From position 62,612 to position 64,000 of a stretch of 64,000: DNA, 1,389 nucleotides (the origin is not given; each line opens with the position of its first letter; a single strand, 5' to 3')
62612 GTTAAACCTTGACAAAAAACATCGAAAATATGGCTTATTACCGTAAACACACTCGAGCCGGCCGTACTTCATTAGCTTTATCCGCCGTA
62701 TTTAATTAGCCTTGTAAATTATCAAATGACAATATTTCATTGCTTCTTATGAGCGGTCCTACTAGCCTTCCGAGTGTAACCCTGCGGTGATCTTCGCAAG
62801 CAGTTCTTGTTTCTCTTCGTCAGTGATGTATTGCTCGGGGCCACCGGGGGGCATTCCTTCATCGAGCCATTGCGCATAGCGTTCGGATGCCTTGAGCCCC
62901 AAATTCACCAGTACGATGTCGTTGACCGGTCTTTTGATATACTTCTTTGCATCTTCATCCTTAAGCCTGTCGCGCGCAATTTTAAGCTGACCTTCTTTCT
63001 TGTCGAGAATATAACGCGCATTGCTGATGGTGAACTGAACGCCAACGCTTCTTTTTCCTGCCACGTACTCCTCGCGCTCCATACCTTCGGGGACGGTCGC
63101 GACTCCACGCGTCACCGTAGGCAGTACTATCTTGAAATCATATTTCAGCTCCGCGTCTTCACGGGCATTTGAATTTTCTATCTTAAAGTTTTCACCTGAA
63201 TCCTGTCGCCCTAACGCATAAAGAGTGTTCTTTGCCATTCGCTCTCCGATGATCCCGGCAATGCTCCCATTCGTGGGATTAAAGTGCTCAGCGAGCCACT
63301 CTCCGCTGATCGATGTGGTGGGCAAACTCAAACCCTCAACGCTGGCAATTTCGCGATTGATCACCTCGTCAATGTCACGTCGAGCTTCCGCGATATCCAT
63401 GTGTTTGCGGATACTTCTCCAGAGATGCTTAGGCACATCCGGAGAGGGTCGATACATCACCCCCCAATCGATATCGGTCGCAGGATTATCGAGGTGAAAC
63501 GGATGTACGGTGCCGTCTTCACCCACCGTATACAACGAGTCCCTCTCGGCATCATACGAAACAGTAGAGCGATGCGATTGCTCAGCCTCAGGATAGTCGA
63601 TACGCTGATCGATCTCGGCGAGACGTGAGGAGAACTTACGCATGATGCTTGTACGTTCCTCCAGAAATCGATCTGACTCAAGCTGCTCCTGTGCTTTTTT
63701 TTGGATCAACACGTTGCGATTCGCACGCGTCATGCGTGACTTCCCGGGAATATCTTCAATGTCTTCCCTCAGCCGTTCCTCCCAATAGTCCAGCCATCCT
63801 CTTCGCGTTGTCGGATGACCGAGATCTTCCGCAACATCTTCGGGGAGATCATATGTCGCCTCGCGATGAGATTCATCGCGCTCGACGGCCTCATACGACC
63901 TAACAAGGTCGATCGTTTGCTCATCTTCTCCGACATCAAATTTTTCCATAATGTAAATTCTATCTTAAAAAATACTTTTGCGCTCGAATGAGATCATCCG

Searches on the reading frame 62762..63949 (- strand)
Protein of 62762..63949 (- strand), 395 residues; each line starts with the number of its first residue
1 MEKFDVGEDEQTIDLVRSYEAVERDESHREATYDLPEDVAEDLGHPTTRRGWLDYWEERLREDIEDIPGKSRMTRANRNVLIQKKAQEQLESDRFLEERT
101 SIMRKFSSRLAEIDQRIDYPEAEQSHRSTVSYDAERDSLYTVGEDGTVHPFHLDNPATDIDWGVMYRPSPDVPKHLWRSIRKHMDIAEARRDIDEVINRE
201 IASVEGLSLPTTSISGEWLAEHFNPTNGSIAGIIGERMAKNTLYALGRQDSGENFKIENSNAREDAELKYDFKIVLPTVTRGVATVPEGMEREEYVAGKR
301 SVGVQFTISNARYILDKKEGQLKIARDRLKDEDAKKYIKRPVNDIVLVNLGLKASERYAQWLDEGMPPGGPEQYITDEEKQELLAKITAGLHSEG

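Call 29: find_encoding_contigs(protein=window:62762-63949:-, flank=10000, max_places=4)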
Protein window:62762-63949:- (395 aa): 14 contigs read that carry it; 4 places shown.
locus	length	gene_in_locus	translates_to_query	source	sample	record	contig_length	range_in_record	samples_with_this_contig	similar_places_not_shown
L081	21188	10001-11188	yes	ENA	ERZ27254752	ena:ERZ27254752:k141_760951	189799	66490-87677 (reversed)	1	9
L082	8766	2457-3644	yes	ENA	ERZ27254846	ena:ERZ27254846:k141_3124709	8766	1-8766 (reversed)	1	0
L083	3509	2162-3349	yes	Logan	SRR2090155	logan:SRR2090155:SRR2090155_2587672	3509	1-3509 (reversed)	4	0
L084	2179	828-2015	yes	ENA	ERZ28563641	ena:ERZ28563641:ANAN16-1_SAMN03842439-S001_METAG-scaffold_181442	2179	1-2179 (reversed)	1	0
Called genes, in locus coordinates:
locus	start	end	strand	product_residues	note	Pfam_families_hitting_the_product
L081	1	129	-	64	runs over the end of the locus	-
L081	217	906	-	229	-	-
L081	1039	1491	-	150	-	PF09424:YqeY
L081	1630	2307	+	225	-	PF00990:GGDEF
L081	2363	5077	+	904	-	PF00690:Cation_ATPase_N, PF00122:E1-E2_ATPase, PF13246:Cation_ATPase, PF00702:Hydrolase, PF08282:Hydrolase_3 (faint), PF00689:Cation_ATPase_C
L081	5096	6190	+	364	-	PF02646:RmuC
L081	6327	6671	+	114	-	PF00829:Ribosomal_L21p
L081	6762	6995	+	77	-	-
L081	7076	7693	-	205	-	PF21176:RecR_HhH (faint), PF01751:Toprim (weak), PF13662:Toprim_4, PF21175:RecR_C (weak)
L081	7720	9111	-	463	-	PF00772:DnaB, PF13481:AAA_25, PF03796:DnaB_C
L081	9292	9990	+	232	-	PF00483:NTP_transferase, PF01128:IspD (weak), PF12804:NTP_transf_3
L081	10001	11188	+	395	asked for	-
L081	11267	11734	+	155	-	-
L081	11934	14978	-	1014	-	PF00873:ACR_tran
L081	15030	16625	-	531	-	-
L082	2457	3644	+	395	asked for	-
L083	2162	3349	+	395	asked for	-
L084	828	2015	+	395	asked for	-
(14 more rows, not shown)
